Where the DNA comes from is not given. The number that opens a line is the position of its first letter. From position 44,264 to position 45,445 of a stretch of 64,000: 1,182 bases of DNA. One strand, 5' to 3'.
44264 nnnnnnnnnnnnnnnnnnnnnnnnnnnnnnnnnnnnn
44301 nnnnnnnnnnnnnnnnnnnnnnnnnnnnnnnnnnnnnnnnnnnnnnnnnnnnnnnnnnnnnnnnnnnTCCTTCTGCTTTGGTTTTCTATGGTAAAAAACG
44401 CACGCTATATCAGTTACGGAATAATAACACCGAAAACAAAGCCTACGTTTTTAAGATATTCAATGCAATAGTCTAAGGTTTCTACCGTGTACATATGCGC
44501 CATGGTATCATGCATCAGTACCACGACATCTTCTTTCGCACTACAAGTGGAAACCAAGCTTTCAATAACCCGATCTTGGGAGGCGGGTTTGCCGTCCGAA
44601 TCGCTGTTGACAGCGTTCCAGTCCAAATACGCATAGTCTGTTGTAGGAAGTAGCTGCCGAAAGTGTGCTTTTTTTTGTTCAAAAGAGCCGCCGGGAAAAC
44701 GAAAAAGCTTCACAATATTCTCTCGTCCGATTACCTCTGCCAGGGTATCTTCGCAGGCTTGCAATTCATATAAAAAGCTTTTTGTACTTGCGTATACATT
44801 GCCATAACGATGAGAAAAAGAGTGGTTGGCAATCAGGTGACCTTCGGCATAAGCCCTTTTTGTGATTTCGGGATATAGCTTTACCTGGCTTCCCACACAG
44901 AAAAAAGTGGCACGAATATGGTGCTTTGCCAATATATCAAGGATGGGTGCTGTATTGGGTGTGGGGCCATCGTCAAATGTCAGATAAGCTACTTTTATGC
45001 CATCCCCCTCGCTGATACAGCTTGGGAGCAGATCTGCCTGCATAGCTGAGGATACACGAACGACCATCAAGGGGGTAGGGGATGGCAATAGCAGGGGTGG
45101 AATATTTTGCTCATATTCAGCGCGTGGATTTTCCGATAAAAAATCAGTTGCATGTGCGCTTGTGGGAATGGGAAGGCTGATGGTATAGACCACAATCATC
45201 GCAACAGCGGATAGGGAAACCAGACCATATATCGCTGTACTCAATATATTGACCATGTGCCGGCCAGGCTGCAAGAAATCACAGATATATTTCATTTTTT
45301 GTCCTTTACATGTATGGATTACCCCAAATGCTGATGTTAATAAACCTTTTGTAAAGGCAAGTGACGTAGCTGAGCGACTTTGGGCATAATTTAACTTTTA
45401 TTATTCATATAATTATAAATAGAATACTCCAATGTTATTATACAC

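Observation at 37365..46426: Co-directional locus: CE4 deacetylase, membrane protein, GH1, giant glycosidase-like protein, divergent from a PdaA-like lipoprotein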

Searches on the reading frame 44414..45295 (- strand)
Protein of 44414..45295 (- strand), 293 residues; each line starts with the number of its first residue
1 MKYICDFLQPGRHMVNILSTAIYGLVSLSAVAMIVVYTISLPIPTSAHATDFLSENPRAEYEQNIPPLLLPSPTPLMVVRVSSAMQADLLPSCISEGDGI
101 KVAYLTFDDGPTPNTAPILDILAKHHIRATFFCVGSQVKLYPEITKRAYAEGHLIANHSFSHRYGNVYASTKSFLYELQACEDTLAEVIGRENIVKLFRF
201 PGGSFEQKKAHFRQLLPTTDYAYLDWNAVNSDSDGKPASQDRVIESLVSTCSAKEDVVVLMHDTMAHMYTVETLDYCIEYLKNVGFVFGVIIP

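Call 3: search_protein_families(library=pfam, proteins=[window:44414-45295:-], max_evalue=0.01)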
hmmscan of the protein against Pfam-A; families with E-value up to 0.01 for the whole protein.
window:44414-45295:- (293 aa): 1 family
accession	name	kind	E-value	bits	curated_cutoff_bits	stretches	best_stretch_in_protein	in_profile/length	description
PF01522.26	Polysacc_deac_1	-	1.8e-28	99.4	23.1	1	99-209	5-112/124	Polysaccharide deacetylase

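Call 4: search_protein_families(library=ncbifam, proteins=[window:44414-45295:-], max_evalue=0.01)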
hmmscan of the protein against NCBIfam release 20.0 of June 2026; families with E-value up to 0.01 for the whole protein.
window:44414-45295:- (293 aa): 8 families
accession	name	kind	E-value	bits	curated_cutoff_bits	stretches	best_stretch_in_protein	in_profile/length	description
NF045822.1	PgAcgDacpgdA2_Bac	equivalog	2.1e-31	109.2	400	1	97-289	66-256/274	peptidoglycan-N-acetylglucosamine deacetylase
TIGR02764.1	spore_ybaN_pdaB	equivalog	1.2e-28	100.1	237.4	1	101-288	6-184/191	polysaccharide deacetylase family sporulation protein PdaB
TIGR02884.1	spore_pdaA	equivalog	6.5e-25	88.1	298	1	100-289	36-218/224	delta-lactam-biosynthetic de-N-acetylase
NF045820.1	PgAcgDacpgdA_Strep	equivalog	1.9e-24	86.3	800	1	94-290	261-443/463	peptidoglycan-N-acetylglucosamine deacetylase PgdA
TIGR04243.1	nodulat_NodB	equivalog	2.4e-23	82.6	240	1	103-265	4-158/197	chitooligosaccharide deacetylase NodB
NF045821.1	PgAcgDacpgdA1_Bac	equivalog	7.7e-19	67.6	400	1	105-287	92-267/282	peptidoglycan-N-acetylglucosamine deacetylase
TIGR02873.1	spore_ylxY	hypoth_equivalog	1e-13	51.2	391.5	1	117-291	102-263/268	probable sporulation protein, polysaccharide deacetylase family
TIGR03006.1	pepcterm_polyde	equivalog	1e-12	47.7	276.2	1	114-224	35-142/272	XrtA system polysaccharide deacetylase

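Call 26: find_homologous_proteins(query=window:44414-45295:-)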
Query window:44414-45295:- (293 aa): 1346 proteins with E <= 0.001 among 2235 candidates; the best 120 are listed.
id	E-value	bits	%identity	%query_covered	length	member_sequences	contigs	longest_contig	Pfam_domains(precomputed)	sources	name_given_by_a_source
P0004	6.9e-195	664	100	100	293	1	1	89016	PF01522.27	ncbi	-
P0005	1.3e-61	227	46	73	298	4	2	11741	PF01522.27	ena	-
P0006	3.9e-61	225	48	75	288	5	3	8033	PF01522.27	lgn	-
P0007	6.5e-61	224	46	73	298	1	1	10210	PF01522.27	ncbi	-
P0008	9.1e-60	221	45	77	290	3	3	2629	PF01522.27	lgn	-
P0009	8.2e-59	217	46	74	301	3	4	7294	PF01522.27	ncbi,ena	-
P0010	6.4e-58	214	42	91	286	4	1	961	PF01522.27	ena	-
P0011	2.6e-57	212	47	66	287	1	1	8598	PF01522.27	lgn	-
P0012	5.4e-56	208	44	76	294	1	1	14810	PF01522.27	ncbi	-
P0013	9.4e-56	207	43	77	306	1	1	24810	PF01522.27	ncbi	-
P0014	1.1e-55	207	43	80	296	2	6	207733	PF01522.27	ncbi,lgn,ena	-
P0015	1.6e-55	207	42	90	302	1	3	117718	PF01522.27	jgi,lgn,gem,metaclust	metaclust:\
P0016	3.3e-54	202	48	65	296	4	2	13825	PF01522.27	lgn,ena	-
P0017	4.3e-54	202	46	66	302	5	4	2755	PF01522.27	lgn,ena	-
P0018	7.4e-54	201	44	78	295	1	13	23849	PF01522.27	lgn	-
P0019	7.5e-54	201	44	78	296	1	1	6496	PF01522.27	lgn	-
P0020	8.7e-54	201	46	65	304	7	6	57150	PF01522.27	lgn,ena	-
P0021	2.9e-53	199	43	78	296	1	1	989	PF01522.27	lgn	-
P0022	9.9e-53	197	46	66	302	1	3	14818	PF01522.27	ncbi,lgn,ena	-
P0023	1.5e-52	197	48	65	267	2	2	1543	PF01522.27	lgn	-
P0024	6.5e-52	195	44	68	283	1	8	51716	PF01522.27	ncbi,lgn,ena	-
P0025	9.7e-52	194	42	72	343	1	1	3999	PF01522.27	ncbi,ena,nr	ncbi:MAG: polysaccharide deacetylase family protein [Oscillospiraceae bacterium]|nr:polysaccharide d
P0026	1.1e-51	194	37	100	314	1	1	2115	PF01522.27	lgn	-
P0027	1.6e-51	193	45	74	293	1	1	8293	PF01522.27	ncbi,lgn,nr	ncbi:MAG: polysaccharide deacetylase [Clostridiaceae bacterium]|nr:polysaccharide deacetylase [Clost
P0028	3.8e-51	192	46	65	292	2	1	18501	PF01522.27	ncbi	-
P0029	4.3e-51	192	43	70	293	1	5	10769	PF10096.15,PF01522.27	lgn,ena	-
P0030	5.2e-51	192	46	65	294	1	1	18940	PF01522.27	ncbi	-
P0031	8.5e-51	191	45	72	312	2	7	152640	PF01522.27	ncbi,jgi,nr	ncbi:MAG: polysaccharide deacetylase [Ruminococcaceae bacterium]|nr:polysaccharide deacetylase [Osci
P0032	9.3e-51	191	40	88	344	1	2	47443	PF01522.27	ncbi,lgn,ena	-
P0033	1.3e-50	190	44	71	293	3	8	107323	PF01522.27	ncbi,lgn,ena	-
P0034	1.6e-50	190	43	71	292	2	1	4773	PF01522.27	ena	-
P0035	3.4e-50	189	43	65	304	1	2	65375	PF01522.27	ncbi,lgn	ncbi:MAG: polysaccharide deacetylase family protein [Clostridium sp.]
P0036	5.2e-50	189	42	74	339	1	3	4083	PF01522.27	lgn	-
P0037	9.4e-50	188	42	65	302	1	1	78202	PF01522.27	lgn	-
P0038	1.3e-49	187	44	65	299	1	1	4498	PF01522.27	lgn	-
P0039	2.0e-49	187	47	66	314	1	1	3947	PF01522.27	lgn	-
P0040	2.2e-49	186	42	65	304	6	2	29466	PF01522.27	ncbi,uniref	ncbi:polysaccharide deacetylase family protein [Clostridium sp.]|uniref:polysaccharide deacetylase f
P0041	2.2e-49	186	41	72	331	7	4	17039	PF01522.27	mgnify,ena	mgnify:CR=1 FL=1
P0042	2.3e-49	186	44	65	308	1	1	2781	PF01522.27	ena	-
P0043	2.6e-49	186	38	91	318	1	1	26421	PF01522.27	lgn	-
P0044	2.7e-49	186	44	70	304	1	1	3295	PF01522.27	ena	-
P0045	2.7e-49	186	44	75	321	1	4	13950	PF01522.27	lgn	-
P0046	2.8e-49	186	45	65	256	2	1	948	PF01522.27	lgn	-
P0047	3.1e-49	186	40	84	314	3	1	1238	PF01522.27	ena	-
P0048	3.1e-49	186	43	65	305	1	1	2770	PF01522.27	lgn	-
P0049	3.2e-49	186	43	71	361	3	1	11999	PF01522.27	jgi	jgi:peptidoglycan/xylan/chitin deacetylase (PgdA/CDA1 family)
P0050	3.8e-49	186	46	65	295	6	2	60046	PF01522.27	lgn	-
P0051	4.7e-49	185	43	71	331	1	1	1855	PF01522.27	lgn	-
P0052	4.8e-49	185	47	65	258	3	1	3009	PF01522.27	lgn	-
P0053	6.2e-49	185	41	65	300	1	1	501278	PF01522.27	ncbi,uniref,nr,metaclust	ncbi:polysaccharide deacetylase family protein [Clostridium cylindrosporum]|uniref:Putative polysacc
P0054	6.2e-49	185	45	66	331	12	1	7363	PF01522.27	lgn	-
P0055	6.8e-49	185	46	66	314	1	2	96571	PF01522.27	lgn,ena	-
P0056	8.8e-49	184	41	80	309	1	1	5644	PF01522.27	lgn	-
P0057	1.4e-48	184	41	78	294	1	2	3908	PF01522.27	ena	-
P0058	1.8e-48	183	41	78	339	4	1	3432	PF01522.27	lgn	-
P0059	2.3e-48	183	46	66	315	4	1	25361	PF01522.27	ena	-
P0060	2.6e-48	183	45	66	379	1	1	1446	PF01522.27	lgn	-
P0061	2.9e-48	183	43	70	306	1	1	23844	PF01522.27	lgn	-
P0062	3.3e-48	183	37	91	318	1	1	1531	PF01522.27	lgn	-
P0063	3.4e-48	183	43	65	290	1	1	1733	PF01522.27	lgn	-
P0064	3.9e-48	182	44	71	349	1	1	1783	PF01522.27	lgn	-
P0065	4.0e-48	182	41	74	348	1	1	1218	PF01522.27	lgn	-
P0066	4.4e-48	182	40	79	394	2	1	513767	PF01522.27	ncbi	-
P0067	4.6e-48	182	48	65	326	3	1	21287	PF01522.27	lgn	-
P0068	4.6e-48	182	39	81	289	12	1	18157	PF01522.27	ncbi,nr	ncbi:MAG: polysaccharide deacetylase [Clostridia bacterium]|nr:polysaccharide deacetylase [Clostridi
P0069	5.2e-48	182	44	68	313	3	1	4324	PF01522.27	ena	-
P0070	5.6e-48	182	45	66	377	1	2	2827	PF01522.27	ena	-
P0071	6.2e-48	182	46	66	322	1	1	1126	PF01522.27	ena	-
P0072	7.7e-48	181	45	64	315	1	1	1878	PF01522.27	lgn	-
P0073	7.9e-48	181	44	69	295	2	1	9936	PF01522.27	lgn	-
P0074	8.4e-48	181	43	66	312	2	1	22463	PF01522.27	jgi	-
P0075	9.4e-48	181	42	67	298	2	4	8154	PF01522.27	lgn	-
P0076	1.0e-47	181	44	65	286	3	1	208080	PF01522.27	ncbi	-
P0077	1.0e-47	181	40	77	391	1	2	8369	PF01522.27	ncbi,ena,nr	ncbi:MAG: polysaccharide deacetylase [Clostridia bacterium]|nr:polysaccharide deacetylase [Clostridi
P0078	1.2e-47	181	43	66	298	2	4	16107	PF01522.27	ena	-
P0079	1.3e-47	181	41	73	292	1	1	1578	PF01522.27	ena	-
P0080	1.7e-47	180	44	65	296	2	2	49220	PF01522.27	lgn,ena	-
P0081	1.9e-47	180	40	75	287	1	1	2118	PF01522.27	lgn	-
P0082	2.0e-47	180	39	81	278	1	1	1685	PF01522.27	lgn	-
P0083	2.0e-47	180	39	78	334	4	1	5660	PF01522.27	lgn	-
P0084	2.2e-47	180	45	66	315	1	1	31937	PF01522.27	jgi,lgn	jgi:peptidoglycan/xylan/chitin deacetylase (PgdA/CDA1 family)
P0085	2.4e-47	180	46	64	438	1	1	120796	PF01522.27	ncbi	-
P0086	3.0e-47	179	45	66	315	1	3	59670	PF01522.27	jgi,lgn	jgi:peptidoglycan/xylan/chitin deacetylase (PgdA/CDA1 family)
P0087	3.1e-47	179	37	93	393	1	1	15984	PF01522.27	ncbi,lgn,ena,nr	ncbi:MAG: polysaccharide deacetylase [Oscillospiraceae bacterium]|nr:polysaccharide deacetylase [Osc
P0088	3.1e-47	179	46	67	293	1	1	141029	PF01522.27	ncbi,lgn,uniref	ncbi:peptidoglycan/xylan/chitin deacetylase (PgdA/CDA1 family) [Desulfitispora alkaliphila]|uniref:p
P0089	3.3e-47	179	44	69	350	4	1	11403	PF01522.27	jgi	jgi:peptidoglycan/xylan/chitin deacetylase (PgdA/CDA1 family)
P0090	3.6e-47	179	45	66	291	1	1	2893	PF01522.27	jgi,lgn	jgi:Predicted xylanase/chitin deacetylase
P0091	4.6e-47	179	45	66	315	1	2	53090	PF01522.27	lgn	-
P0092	4.7e-47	179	45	66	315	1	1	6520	PF01522.27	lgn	-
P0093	5.5e-47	179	44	65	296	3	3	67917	PF01522.27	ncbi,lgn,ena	ncbi:polysaccharide deacetylase family protein [Tissierellaceae bacterium HCP3S3_D8]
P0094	5.9e-47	179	43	66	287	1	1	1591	PF01522.27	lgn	-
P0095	6.2e-47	178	44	71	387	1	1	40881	PF01522.27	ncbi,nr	ncbi:MAG TPA: polysaccharide deacetylase family protein [Clostridiales bacterium]|nr:polysaccharide 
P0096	6.4e-47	178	44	65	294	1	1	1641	PF01522.27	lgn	-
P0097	6.4e-47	178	45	66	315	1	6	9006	PF01522.27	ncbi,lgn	-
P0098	7.3e-47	178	41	70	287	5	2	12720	PF01522.27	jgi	-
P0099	7.3e-47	178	45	66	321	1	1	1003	PF01522.27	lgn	-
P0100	7.4e-47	178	42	65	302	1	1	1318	PF01522.27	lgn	-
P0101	7.7e-47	178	45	67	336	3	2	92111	PF01522.27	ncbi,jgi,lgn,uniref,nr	ncbi:polysaccharide deacetylase family protein [Xylanivirga thermophila]|jgi:peptidoglycan-N-acetylg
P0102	9.1e-47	178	44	65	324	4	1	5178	PF01522.27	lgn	-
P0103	1.0e-46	178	38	84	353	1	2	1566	PF01522.27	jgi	jgi:peptidoglycan/xylan/chitin deacetylase (PgdA/CDA1 family)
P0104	1.1e-46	178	42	67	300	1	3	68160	PF01522.27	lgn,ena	-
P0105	1.1e-46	178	37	88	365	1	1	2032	PF01522.27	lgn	-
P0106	1.2e-46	177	42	70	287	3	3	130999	PF01522.27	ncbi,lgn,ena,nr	ncbi:MAG: polysaccharide deacetylase [Clostridia bacterium]|nr:polysaccharide deacetylase [Clostridi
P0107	1.4e-46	177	40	75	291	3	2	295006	PF01522.27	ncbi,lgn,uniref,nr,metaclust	ncbi:polysaccharide deacetylase family protein [Clostridium magnum]|uniref:Peptidoglycan-N-acetylglu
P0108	1.4e-46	177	45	65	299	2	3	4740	PF10096.15,PF01522.27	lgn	-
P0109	1.6e-46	177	44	65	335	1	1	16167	PF01522.27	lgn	-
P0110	1.6e-46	177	42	71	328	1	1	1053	PF01522.27,PF27998.1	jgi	jgi:peptidoglycan/xylan/chitin deacetylase (PgdA/CDA1 family)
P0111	1.7e-46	177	43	65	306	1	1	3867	PF01522.27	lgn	-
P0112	1.7e-46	177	44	65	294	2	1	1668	PF01522.27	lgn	-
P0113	1.8e-46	177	45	66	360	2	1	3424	PF01522.27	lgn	-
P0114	1.8e-46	177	41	67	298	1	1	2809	PF01522.27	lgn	-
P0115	1.9e-46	177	39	76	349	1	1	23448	PF01522.27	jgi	-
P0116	2.2e-46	177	43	65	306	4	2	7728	PF01522.27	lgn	-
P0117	2.3e-46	177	44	70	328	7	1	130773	PF01522.27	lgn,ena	-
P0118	2.3e-46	177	42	74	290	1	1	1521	PF01522.27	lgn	-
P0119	2.4e-46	177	42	70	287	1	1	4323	PF01522.27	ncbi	-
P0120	2.4e-46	177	43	65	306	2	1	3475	PF01522.27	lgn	-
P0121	2.5e-46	176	41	74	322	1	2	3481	PF01522.27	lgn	-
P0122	2.8e-46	176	40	70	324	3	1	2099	PF01522.27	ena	-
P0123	3.8e-46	176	41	75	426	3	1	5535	PF01522.27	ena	-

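Call 43: find_encoding_contigs(protein=P0004, flank=3000, max_places=2)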
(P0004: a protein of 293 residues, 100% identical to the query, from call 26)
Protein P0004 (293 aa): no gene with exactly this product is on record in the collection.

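Call 44: find_encoding_contigs(protein=P0014, flank=7000, max_places=2)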
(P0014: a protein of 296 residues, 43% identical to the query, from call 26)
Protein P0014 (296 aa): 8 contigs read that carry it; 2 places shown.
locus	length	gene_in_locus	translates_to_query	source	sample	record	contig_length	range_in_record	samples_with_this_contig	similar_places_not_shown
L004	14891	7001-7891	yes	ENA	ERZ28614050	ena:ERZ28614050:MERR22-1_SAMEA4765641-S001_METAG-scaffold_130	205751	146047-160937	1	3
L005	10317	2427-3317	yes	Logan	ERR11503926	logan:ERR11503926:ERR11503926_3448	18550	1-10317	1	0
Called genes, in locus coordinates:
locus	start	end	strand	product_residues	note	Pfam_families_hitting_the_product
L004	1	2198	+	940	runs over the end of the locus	PF00395:SLH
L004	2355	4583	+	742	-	PF08206:OB_RNB, PF17849:OB_Dis3 (faint), PF17876:CSD2, PF00773:RNB, PF00575:S1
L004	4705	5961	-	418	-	PF05580:Peptidase_S55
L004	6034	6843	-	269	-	PF03065:Glyco_hydro_57 (weak), PF01522:Polysacc_deac_1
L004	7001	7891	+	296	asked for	PF01522:Polysacc_deac_1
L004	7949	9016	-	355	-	PF00465:Fe-ADH, PF13685:Fe-ADH_2, PF01761:DHQ_synthase, PF24621:DHQS_C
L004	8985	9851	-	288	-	PF02153:PDH_N, PF20463:PDH_C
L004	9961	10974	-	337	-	PF18152:DAHP_snth_FXD, PF00793:DAHP_synth_1, PF03102:NeuB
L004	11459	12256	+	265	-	-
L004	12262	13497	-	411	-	PF06898:YqfD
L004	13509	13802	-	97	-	PF07873:YabP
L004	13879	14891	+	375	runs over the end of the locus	PF07670:Gate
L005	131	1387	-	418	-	PF05580:Peptidase_S55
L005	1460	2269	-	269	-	PF03065:Glyco_hydro_57 (weak), PF01522:Polysacc_deac_1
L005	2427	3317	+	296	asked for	PF01522:Polysacc_deac_1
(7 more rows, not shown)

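Call 45: find_encoding_contigs(protein=P0005, flank=7000, max_places=2)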
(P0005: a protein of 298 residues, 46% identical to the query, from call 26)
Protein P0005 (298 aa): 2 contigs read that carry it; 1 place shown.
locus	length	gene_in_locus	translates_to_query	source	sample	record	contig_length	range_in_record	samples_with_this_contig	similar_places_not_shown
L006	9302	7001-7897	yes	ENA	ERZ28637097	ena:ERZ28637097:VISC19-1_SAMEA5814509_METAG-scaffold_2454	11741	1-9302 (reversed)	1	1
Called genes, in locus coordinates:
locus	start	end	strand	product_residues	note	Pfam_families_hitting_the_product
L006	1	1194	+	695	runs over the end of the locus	PF00009:GTP_EFTU, PF03144:GTP_EFTU_D2, PF22042:EF-G_D2, PF14492:EFG_III, PF16658:RF3_C (weak), PF03764:EFG_IV, PF00679:EFG_C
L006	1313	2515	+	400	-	PF00009:GTP_EFTU, PF03144:GTP_EFTU_D2, PF03143:GTP_EFTU_D3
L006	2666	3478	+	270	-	PF01048:PNP_UDP_1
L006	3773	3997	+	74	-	PF13788:DUF4180 (weak)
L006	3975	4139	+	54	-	PF13788:DUF4180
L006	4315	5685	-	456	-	PF02878:PGM_PMM_I, PF02879:PGM_PMM_II, PF02880:PGM_PMM_III, PF00408:PGM_PMM_IV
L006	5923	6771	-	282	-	PF01522:Polysacc_deac_1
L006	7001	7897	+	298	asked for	PF01522:Polysacc_deac_1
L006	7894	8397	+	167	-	PF02224:Cytidylate_kin (faint), PF13238:AAA_18, PF13671:AAA_33 (weak), PF01202:SKI, PF13207:AAA_17 (weak)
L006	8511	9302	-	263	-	?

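Call 46: find_encoding_contigs(protein=P0015, flank=7000, max_places=2)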
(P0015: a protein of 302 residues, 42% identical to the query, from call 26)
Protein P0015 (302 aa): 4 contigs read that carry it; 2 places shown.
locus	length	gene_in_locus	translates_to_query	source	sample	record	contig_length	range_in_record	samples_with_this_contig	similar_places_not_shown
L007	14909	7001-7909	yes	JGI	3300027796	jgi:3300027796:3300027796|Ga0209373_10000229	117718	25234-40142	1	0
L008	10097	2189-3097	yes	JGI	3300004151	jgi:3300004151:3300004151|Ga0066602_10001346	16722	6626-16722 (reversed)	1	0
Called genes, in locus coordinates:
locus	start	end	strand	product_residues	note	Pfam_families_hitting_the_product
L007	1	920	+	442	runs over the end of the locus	PF13375:RnfC_N, PF01512:Complex1_51K, PF12797:Fer4_2 (faint), PF10531:SLBB, PF13237:Fer4_10, PF14697:Fer4_21 (weak), PF12838:Fer4_7, PF13187:Fer4_9 (weak), +2 more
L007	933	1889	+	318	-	PF03116:NQR2_RnfD_RnfE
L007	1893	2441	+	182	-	PF04205:FMN_bind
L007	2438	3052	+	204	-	PF02508:Rnf-Nqr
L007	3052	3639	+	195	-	PF02508:Rnf-Nqr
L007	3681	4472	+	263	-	PF04060:FeS, PF00037:Fer4 (weak), PF12837:Fer4_6 (weak), PF13187:Fer4_9 (weak), PF14697:Fer4_21 (weak), PF12838:Fer4_7, PF13187:Fer4_9, PF00037:Fer4 (weak), +3 more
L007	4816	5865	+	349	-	PF20511:PMI_typeI_cat, PF21621:MPI_cupin_dom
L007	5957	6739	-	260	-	PF01522:Polysacc_deac_1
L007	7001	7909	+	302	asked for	PF01522:Polysacc_deac_1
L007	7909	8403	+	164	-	PF13238:AAA_18 (weak), PF01202:SKI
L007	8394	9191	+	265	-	PF02811:PHP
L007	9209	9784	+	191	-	PF01381:HTH_3 (weak), PF12844:HTH_19 (weak), PF07883:Cupin_2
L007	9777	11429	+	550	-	PF00501:AMP-binding, PF13193:AMP-binding_C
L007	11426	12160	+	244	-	PF01416:PseudoU_synth_1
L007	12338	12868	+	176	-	PF07694:5TM-5TMR_LYT (faint), PF12822:ECF_trnsprt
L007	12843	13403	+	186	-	-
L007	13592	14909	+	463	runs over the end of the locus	PF01266:DAO, PF13738:Pyr_redox_3 (faint), PF04324:Fer2_BFD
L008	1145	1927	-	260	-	PF01522:Polysacc_deac_1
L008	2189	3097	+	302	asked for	PF01522:Polysacc_deac_1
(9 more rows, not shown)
